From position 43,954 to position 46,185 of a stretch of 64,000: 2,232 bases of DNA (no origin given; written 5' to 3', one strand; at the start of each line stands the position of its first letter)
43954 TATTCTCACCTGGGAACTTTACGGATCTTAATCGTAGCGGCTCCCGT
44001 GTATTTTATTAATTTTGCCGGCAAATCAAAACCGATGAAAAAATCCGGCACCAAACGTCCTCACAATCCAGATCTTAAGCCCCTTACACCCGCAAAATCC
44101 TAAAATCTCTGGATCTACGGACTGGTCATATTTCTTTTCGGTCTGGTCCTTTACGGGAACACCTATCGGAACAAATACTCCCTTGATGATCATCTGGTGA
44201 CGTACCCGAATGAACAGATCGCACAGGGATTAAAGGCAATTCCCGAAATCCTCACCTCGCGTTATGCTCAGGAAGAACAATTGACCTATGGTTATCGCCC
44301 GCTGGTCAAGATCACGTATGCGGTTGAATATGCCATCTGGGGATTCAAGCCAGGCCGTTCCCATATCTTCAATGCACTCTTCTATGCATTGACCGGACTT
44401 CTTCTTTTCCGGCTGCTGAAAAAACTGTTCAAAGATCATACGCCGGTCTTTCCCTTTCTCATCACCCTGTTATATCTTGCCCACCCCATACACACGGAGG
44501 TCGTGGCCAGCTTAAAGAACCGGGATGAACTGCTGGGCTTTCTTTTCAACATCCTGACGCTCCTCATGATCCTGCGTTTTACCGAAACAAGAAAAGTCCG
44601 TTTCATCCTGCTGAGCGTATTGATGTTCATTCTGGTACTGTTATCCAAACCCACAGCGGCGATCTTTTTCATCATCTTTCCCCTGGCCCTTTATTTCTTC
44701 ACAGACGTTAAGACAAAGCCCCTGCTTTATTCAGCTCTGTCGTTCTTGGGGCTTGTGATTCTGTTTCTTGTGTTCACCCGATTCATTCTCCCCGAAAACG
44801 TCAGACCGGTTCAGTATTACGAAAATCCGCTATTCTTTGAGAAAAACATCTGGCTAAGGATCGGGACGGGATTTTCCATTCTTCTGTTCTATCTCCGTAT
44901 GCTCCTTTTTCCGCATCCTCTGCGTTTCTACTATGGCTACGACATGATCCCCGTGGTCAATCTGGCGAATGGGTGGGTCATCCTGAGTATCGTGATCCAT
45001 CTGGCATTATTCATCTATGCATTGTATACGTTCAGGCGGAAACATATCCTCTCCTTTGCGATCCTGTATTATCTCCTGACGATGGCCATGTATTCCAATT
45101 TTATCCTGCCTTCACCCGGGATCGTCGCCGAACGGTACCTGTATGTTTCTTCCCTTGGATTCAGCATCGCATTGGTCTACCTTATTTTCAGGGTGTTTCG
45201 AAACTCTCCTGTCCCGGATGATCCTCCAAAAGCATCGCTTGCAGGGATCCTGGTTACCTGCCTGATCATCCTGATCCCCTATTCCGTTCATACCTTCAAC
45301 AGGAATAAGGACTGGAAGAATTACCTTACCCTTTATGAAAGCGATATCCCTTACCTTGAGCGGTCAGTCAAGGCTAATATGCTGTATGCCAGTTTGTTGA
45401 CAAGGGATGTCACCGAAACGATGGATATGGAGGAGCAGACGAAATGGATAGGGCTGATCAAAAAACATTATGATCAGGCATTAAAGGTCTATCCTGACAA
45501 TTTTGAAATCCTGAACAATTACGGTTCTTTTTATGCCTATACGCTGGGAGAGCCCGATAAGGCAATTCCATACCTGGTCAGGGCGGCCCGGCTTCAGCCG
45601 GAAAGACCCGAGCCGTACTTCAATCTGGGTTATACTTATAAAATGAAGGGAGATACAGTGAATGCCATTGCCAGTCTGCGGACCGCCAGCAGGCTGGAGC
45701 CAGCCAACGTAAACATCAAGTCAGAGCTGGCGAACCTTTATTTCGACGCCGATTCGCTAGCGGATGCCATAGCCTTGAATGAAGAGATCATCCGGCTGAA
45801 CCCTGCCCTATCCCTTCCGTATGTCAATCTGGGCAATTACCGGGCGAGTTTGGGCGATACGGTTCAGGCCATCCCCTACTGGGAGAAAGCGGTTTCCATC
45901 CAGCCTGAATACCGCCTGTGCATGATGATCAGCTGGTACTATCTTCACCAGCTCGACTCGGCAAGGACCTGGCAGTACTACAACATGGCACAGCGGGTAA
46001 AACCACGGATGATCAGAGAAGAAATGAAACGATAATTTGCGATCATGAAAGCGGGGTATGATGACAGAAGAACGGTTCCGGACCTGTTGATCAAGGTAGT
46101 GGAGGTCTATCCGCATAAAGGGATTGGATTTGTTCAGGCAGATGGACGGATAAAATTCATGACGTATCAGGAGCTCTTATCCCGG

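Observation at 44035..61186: Arn/Gtr-style periplasmic glycosylation route (aminotransferase, N-acetyltransferase, ArnC-like GT2, flippase, TPR-fused GT-C) with no polymerisation genes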

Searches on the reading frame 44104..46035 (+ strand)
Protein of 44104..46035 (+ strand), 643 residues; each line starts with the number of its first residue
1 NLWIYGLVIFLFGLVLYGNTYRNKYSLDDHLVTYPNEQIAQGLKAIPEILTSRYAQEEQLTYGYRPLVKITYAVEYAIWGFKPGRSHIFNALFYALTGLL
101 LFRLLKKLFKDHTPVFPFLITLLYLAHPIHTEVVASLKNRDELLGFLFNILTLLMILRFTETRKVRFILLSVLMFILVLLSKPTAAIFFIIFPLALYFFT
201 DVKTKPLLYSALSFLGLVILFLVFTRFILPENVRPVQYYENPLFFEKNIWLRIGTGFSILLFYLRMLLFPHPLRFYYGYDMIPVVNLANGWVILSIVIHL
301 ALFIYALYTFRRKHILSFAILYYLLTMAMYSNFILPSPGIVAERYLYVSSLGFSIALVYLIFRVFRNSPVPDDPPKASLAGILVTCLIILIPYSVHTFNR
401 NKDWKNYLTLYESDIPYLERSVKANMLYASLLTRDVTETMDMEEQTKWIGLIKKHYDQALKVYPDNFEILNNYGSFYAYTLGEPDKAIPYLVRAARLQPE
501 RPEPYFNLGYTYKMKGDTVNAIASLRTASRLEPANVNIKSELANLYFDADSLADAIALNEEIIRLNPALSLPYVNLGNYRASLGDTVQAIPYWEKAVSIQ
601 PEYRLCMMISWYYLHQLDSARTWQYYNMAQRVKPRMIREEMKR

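Call 4: search_protein_families(library=pfam, proteins=[window:44197-46035:+], max_evalue=0.01)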
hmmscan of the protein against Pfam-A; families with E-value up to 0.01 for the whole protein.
window:44197-46035:+ (612 aa): 15 families
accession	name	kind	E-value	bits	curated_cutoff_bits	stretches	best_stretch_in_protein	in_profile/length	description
PF00515.34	TPR_1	-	1.1e-16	60.2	27.8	1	542-572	4-34/34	Tetratricopeptide repeat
PF07719.23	TPR_2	-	5.7e-16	57.7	27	0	542-572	4-34/34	Tetratricopeptide repeat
PF13181.12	TPR_8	-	3.5e-14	52.1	25.7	0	472-504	2-34/34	Tetratricopeptide repeat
PF13431.12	TPR_17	-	2.3e-13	49.7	24.4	2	424-457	1-33/34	Tetratricopeptide repeat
PF13414.12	TPR_11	-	9.6e-13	48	26.8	1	450-485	7-42/42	TPR repeat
PF14559.12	TPR_19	-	5.3e-11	43.1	25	1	484-536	4-56/68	Tetratricopeptide repeat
PF13432.12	TPR_16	-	9e-11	42.5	32.7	3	423-470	18-64/65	Tetratricopeptide repeat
PF13428.12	TPR_14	-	1.1e-10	41.5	23.5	0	448-478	12-42/44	Tetratricopeptide repeat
PF13424.12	TPR_12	-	4.2e-08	33.7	30.1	1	437-499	4-73/77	Tetratricopeptide repeat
PF13231.12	PMT_2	-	1.3e-07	32.4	26.1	1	45-194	14-155/160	Dolichyl-phosphate-mannose-protein mannosyltransferase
PF13371.12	TPR_9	-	5.1e-06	26.9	35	0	453-504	11-62/73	Tetratricopeptide repeat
PF13176.12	TPR_7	-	4.9e-05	23.5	27.9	0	443-472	6-36/36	Tetratricopeptide repeat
PF13429.12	TPR_15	-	7.1e-05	22.8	26.2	1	475-571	150-246/280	Tetratricopeptide repeat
PF08409.16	TMTC_DUF1736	-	7.4e-05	23.1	27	1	208-264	10-66/75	Protein O-mannosyl-transferase TMTC, DUF1736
PF23914.1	TPR_CcmH_CycH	-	0.00026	21.3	42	0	474-568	53-150/158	Cytochrome c-type biogenesis protein H TPR domain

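Call 6: search_protein_families(library=ncbifam, proteins=[window:44197-46035:+], max_evalue=0.001)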
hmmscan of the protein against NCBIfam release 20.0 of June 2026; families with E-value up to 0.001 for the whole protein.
window:44197-46035:+ (612 aa): 10 families
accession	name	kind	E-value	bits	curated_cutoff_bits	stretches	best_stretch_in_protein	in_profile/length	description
TIGR02521.1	type_IV_pilW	equivalog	8.6e-17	61.5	154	1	419-527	82-191/234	type IV pilus biogenesis/stability protein PilW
TIGR02917.1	PEP_TPR_lipo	equivalog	1.4e-16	59.6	312.2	1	409-573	506-669/899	XrtA/PEP-CTERM system TPR-repeat protein PrsT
NF040959.1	MamA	equivalog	5.8e-13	48.8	200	1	447-571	47-171/204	magnetosome protein MamA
NF047558.1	TPR_END_plus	domain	1.6e-08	34.4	32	0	542-573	2-33/56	TPR end-of-group domain-containing protein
NF033920.0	C39_PA2778_fam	equivalog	6.7e-07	29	150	1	397-502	151-255/255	PA2778 family cysteine peptidase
NF033762.1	social_mot_Tgl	equivalog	3.9e-06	26.4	225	0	490-574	85-171/252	social motility TPR repeat lipoprotein Tgl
NF007302.0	PRK09782.1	equivalog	1.5e-05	23.2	1223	0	448-512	590-653/990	phage receptor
TIGR02552.1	LcrH_SycD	equivalog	6.5e-05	22.7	104.8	1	450-504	65-119/136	SycD/LcrH family type III secretion system chaperone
NF047371.1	FlcA_CTERM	equivalog_domain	0.00012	20.7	300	1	437-524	439-526/646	periplasmic flagellar collar protein FlcA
NF047507.1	TPR_BatC_Lepto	exception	0.0004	19.9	175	0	422-511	44-136/214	TPR repeat-containing protein BatC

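Call 17: find_homologous_proteins(query=window:44104-46035:+, max_evalue=1e-10)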
Query window:44104-46035:+ (643 aa): 1743 proteins with E <= 1e-10 among 8000 candidates; the best 120 are listed.
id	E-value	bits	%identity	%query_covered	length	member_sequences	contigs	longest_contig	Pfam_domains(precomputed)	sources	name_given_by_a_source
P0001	0.0e+0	1435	100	100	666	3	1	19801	PF13431.13,PF13414.13,PF13428.13,PF14559.13,PF13371.13,PF00515.35,PF13424.13,PF21033.5,PF13432.13,PF13181.13,PF07719.24,PF13231.13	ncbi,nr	ncbi:MAG: tetratricopeptide repeat protein [Bacteroidales bacterium]|nr:tetratricopeptide repeat pro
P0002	0.0e+0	1295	88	100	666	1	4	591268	PF13431.13,PF13414.13,PF08409.17,PF13176.13,PF13428.13,PF14559.13,PF13371.13,PF00515.35,PF13424.13,PF21033.5,PF13432.13,PF13181.13,PF07719.24,PF13231.13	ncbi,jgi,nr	ncbi:MAG TPA: tetratricopeptide repeat protein [Bacteroidales bacterium]|nr:tetratricopeptide repeat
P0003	0.0e+0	1286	88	100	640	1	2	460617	PF13431.13,PF13414.13,PF08409.17,PF13176.13,PF13428.13,PF14559.13,PF13371.13,PF00515.35,PF13424.13,PF21033.5,PF13432.13,PF13181.13,PF07719.24,PF13231.13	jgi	-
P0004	0.0e+0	1285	88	100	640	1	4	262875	PF13431.13,PF13414.13,PF08409.17,PF13176.13,PF13428.13,PF14559.13,PF13371.13,PF00515.35,PF13424.13,PF21033.5,PF13432.13,PF13181.13,PF07719.24,PF13231.13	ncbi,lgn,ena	-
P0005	0.0e+0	1279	87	100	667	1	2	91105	PF13431.13,PF13414.13,PF13428.13,PF14559.13,PF13371.13,PF00515.35,PF13424.13,PF21033.5,PF13432.13,PF13181.13,PF07719.24,PF13231.13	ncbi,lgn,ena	-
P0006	0.0e+0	1162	78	100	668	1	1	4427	PF13431.13,PF13414.13,PF08409.17,PF13428.13,PF14559.13,PF00515.35,PF13424.13,PF21033.5,PF13432.13,PF13181.13,PF07719.24,PF13231.13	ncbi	-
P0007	0.0e+0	1143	76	100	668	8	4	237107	PF14559.13,PF13431.13,PF13414.13,PF08409.17,PF00515.35,PF13424.13,PF21033.5,PF13428.13,PF13181.13,PF07719.24,PF13374.13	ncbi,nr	ncbi:MAG: tetratricopeptide repeat protein [Bacteroidales bacterium]|nr:tetratricopeptide repeat pro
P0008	0.0e+0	1122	76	100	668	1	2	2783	PF13431.13,PF13414.13,PF08409.17,PF13428.13,PF13374.13,PF14559.13,PF00515.35,PF13424.13,PF21033.5,PF13432.13,PF13181.13,PF07719.24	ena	-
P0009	0.0e+0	1090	74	100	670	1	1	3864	PF13431.13,PF23914.2,PF13414.13,PF08409.17,PF13428.13,PF14559.13,PF13371.13,PF00515.35,PF13424.13,PF21033.5,PF13432.13,PF13429.13,PF13181.13,PF07719.24,PF13231.13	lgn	-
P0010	6.6e-284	961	66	99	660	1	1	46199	PF13431.13,PF23914.2,PF13414.13,PF13176.13,PF13428.13,PF13374.13,PF14559.13,PF25068.3,PF13371.13,PF00515.35,PF12895.14,PF13424.13,PF21033.5,PF13432.13,PF13429.13,PF13181.13,PF07719.24,PF13174.13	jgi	jgi:Tfp pilus assembly protein PilF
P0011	1.8e-283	960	66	99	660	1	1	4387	PF13431.13,PF13414.13,PF13176.13,PF13428.13,PF13374.13,PF14559.13,PF25068.3,PF00515.35,PF13424.13,PF13432.13,PF13181.13,PF07719.24,PF13174.13,PF13231.13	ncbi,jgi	jgi:Tfp pilus assembly protein PilF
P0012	1.1e-235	802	57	99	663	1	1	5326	PF13431.13,PF13414.13,PF13176.13,PF13428.13,PF14559.13,PF13371.13,PF00515.35,PF12895.14,PF13424.13,PF21033.5,PF13432.13,PF13181.13,PF07719.24,PF13174.13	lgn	-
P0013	2.0e-235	801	56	98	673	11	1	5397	PF13431.13,PF23914.2,PF13414.13,PF08409.17,PF13176.13,PF13428.13,PF13374.13,PF14559.13,PF25068.3,PF13371.13,PF00515.35,PF12895.14,PF13424.13,PF21033.5,PF13432.13,PF13181.13,PF07719.24,PF13174.13,PF13231.13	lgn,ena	-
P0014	3.6e-216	738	53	98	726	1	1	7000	PF13431.13,PF23914.2,PF13414.13,PF08409.17,PF13176.13,PF13428.13,PF13374.13,PF14559.13,PF25068.3,PF13371.13,PF00515.35,PF13424.13,PF21033.5,PF13432.13,PF13181.13,PF07719.24,PF13174.13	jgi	jgi:tetratricopeptide (TPR) repeat protein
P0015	3.7e-215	734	53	98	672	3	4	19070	PF13431.13,PF23914.2,PF13414.13,PF13176.13,PF13428.13,PF13374.13,PF14559.13,PF25068.3,PF13371.13,PF00515.35,PF12895.14,PF13424.13,PF21033.5,PF13432.13,PF13181.13,PF07719.24,PF13174.13,PF13231.13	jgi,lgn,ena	-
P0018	1.2e-212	726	53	96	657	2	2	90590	PF13431.13,PF23914.2,PF13414.13,PF13176.13,PF13428.13,PF14559.13,PF00515.35,PF13424.13,PF21033.5,PF13432.13,PF13181.13,PF07719.24,PF13174.13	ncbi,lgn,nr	ncbi:MAG: hypothetical protein NT175_12680 [Bacteroidetes bacterium]|nr:hypothetical protein [Bacter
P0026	5.3e-166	572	44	99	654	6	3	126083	PF13431.13,PF23914.2,PF13414.13,PF08409.17,PF13176.13,PF13428.13,PF25064.2,PF13374.13,PF14559.13,PF00515.35,PF12895.14,PF13424.13,PF13432.13,PF13181.13,PF07719.24,PF13174.13,PF13231.13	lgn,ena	-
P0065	1.2e-158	548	41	100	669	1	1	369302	PF14559.13,PF13431.13,PF13414.13,PF00515.35,PF13424.13,PF13432.13,PF13428.13,PF13181.13,PF07719.24,PF13174.13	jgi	jgi:protein O-mannosyl-transferase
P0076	1.1e-157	544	43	98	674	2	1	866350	PF13431.13,PF23914.2,PF13414.13,PF13176.13,PF13428.13,PF25064.2,PF13374.13,PF14559.13,PF00515.35,PF13424.13,PF21033.5,PF13432.13,PF13429.13,PF13181.13,PF07719.24,PF13174.13,PF13231.13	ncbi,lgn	ncbi:hypothetical protein MASR1M74_15410 [Lentimicrobium sp.]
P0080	2.6e-157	543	42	98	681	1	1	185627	PF25063.1,PF13431.13,PF13414.13,PF13176.13,PF13428.13,PF13374.13,PF14559.13,PF00515.35,PF13424.13,PF13432.13,PF13181.13,PF07719.24,PF13174.13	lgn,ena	-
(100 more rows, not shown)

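Call 19: find_encoding_contigs(protein=P0010, flank=10000, max_places=2)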
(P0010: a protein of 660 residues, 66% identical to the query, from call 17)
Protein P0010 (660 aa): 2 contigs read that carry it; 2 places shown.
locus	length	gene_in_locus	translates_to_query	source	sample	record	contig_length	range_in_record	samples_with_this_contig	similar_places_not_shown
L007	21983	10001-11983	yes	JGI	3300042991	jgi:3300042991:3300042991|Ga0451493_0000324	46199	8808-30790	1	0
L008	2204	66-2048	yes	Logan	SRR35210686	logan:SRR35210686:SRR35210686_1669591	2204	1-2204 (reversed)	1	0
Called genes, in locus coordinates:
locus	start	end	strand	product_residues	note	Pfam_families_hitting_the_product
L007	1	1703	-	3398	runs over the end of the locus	PF13620:CarboxypepD_reg, PF13715:CarbopepD_reg_2 (weak), PF14339:DUF4394 (faint), PF18370:RGI_lyase (faint), PF13620:CarboxypepD_reg, PF13715:CarbopepD_reg_2 (weak), PF13620:CarboxypepD_reg (weak), PF18962:Por_Secre_tail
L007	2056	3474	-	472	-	PF00171:Aldedh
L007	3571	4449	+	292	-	PF00892:EamA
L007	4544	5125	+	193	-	PF00829:Ribosomal_L21p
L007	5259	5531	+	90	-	PF01016:Ribosomal_L27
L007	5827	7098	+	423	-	PF02403:Seryl_tRNA_N, PF00587:tRNA-synt_2b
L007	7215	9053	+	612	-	PF12895:ANAPC3 (weak), PF13424:TPR_12 (faint), PF07719:TPR_2 (faint), PF13174:TPR_6 (faint), PF13181:TPR_8 (faint), PF13428:TPR_14 (faint), PF13432:TPR_16 (faint), PF13512:TPR_18 (faint), +3 more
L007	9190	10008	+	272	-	PF00398:RrnaAD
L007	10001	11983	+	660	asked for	PF13429:TPR_15 (weak), PF13424:TPR_12, PF12895:ANAPC3 (weak), PF13414:TPR_11 (weak), PF00515:TPR_1, PF07719:TPR_2, PF13181:TPR_8, PF14559:TPR_19, +13 more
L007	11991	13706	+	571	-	PF00501:AMP-binding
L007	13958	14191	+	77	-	-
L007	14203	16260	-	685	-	PF00501:AMP-binding, PF23024:AMP-dom_DIP2-like, PF00550:PP-binding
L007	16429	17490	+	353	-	PF08545:ACP_syn_III, PF08541:ACP_syn_III_C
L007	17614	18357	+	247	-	PF00106:adh_short, PF08659:KR, PF13561:adh_short_C2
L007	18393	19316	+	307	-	PF00535:Glycos_transf_2, PF10111:Glyco_tranf_2_2 (weak), PF13641:Glyco_tranf_2_3 (weak)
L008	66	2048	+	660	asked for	PF13429:TPR_15 (weak), PF13424:TPR_12, PF12895:ANAPC3 (weak), PF13414:TPR_11 (weak), PF00515:TPR_1, PF07719:TPR_2, PF13181:TPR_8, PF14559:TPR_19, +13 more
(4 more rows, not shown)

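Call 20: find_encoding_contigs(protein=P0018, flank=10000, max_places=2)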
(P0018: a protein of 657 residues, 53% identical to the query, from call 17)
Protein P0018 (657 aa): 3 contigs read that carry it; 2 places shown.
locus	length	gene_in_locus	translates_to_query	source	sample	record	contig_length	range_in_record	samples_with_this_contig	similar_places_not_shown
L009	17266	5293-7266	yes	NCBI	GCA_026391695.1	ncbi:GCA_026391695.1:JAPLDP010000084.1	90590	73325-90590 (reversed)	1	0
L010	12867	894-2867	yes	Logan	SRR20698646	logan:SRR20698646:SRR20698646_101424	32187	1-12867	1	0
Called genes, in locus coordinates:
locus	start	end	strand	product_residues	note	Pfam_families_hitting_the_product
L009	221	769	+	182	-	PF00829:Ribosomal_L21p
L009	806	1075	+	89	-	PF01016:Ribosomal_L27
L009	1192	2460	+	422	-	PF02403:Seryl_tRNA_N, PF00587:tRNA-synt_2b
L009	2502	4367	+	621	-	PF13424:TPR_12 (faint), PF13512:TPR_18 (faint), PF13525:YfiO (faint), PF25058:ARM_TT21 (faint), PF00515:TPR_1 (faint), PF07719:TPR_2 (faint), PF13176:TPR_7 (faint), PF13174:TPR_6 (weak), +4 more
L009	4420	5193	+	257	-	PF00398:RrnaAD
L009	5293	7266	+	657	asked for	PF21033:RMD1-3 (faint), PF13174:TPR_6 (faint), PF13181:TPR_8 (faint), PF13424:TPR_12 (faint), PF13428:TPR_14 (faint), PF14559:TPR_19 (faint), PF00515:TPR_1 (faint), PF07719:TPR_2 (faint), +5 more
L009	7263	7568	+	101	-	-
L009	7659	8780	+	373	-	PF00501:AMP-binding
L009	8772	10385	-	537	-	PF02310:B12-binding, PF04055:Radical_SAM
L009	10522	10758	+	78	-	-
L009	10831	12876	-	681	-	PF00501:AMP-binding, PF23024:AMP-dom_DIP2-like, PF00550:PP-binding (weak)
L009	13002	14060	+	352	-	PF08545:ACP_syn_III, PF08541:ACP_syn_III_C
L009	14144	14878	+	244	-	PF00106:adh_short, PF08659:KR, PF13561:adh_short_C2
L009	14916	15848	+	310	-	PF00535:Glycos_transf_2, PF10111:Glyco_tranf_2_2 (weak), PF13641:Glyco_tranf_2_3 (weak)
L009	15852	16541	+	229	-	PF13302:Acetyltransf_3, PF13420:Acetyltransf_4 (weak)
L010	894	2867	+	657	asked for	PF21033:RMD1-3 (faint), PF13174:TPR_6 (faint), PF13181:TPR_8 (faint), PF13424:TPR_12 (faint), PF13428:TPR_14 (faint), PF14559:TPR_19 (faint), PF00515:TPR_1 (faint), PF07719:TPR_2 (faint), +5 more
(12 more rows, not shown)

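Call 24: search_protein_families(library=pfam, proteins=[window:44104-46035:+], max_evalue=10)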
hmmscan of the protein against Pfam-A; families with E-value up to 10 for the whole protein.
window:44104-46035:+ (643 aa): 21 families
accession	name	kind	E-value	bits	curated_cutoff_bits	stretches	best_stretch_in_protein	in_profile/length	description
PF00515.34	TPR_1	-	1.5e-16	59.8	27.8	4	573-603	4-34/34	Tetratricopeptide repeat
PF07719.23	TPR_2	-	7.2e-16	57.4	27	3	573-603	4-34/34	Tetratricopeptide repeat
PF13181.12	TPR_8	-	4.1e-14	51.9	25.7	3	503-535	2-34/34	Tetratricopeptide repeat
PF13431.12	TPR_17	-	2.4e-13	49.6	24.4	3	455-488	1-33/34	Tetratricopeptide repeat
PF13414.12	TPR_11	-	1.1e-12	47.9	26.8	3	481-516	7-42/42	TPR repeat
PF14559.12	TPR_19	-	6.5e-11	42.8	25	3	515-567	4-56/68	Tetratricopeptide repeat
PF13432.12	TPR_16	-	1.1e-10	42.2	32.7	3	454-501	18-64/65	Tetratricopeptide repeat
PF13428.12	TPR_14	-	1.4e-10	41.2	23.5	1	479-509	12-42/44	Tetratricopeptide repeat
PF13424.12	TPR_12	-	5.1e-08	33.4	30.1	2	468-530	4-73/77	Tetratricopeptide repeat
PF13231.12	PMT_2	-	1.4e-07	32.3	26.1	1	76-225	14-155/160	Dolichyl-phosphate-mannose-protein mannosyltransferase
PF13371.12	TPR_9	-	6.1e-06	26.6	35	2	484-535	11-62/73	Tetratricopeptide repeat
PF13176.12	TPR_7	-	5.8e-05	23.3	27.9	1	474-503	6-36/36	Tetratricopeptide repeat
PF13429.12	TPR_15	-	7.9e-05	22.6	26.2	1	506-602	150-246/280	Tetratricopeptide repeat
PF08409.16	TMTC_DUF1736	-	8e-05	23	27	1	239-295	10-66/75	Protein O-mannosyl-transferase TMTC, DUF1736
PF23914.1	TPR_CcmH_CycH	-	0.00033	21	42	2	504-599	52-150/158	Cytochrome c-type biogenesis protein H TPR domain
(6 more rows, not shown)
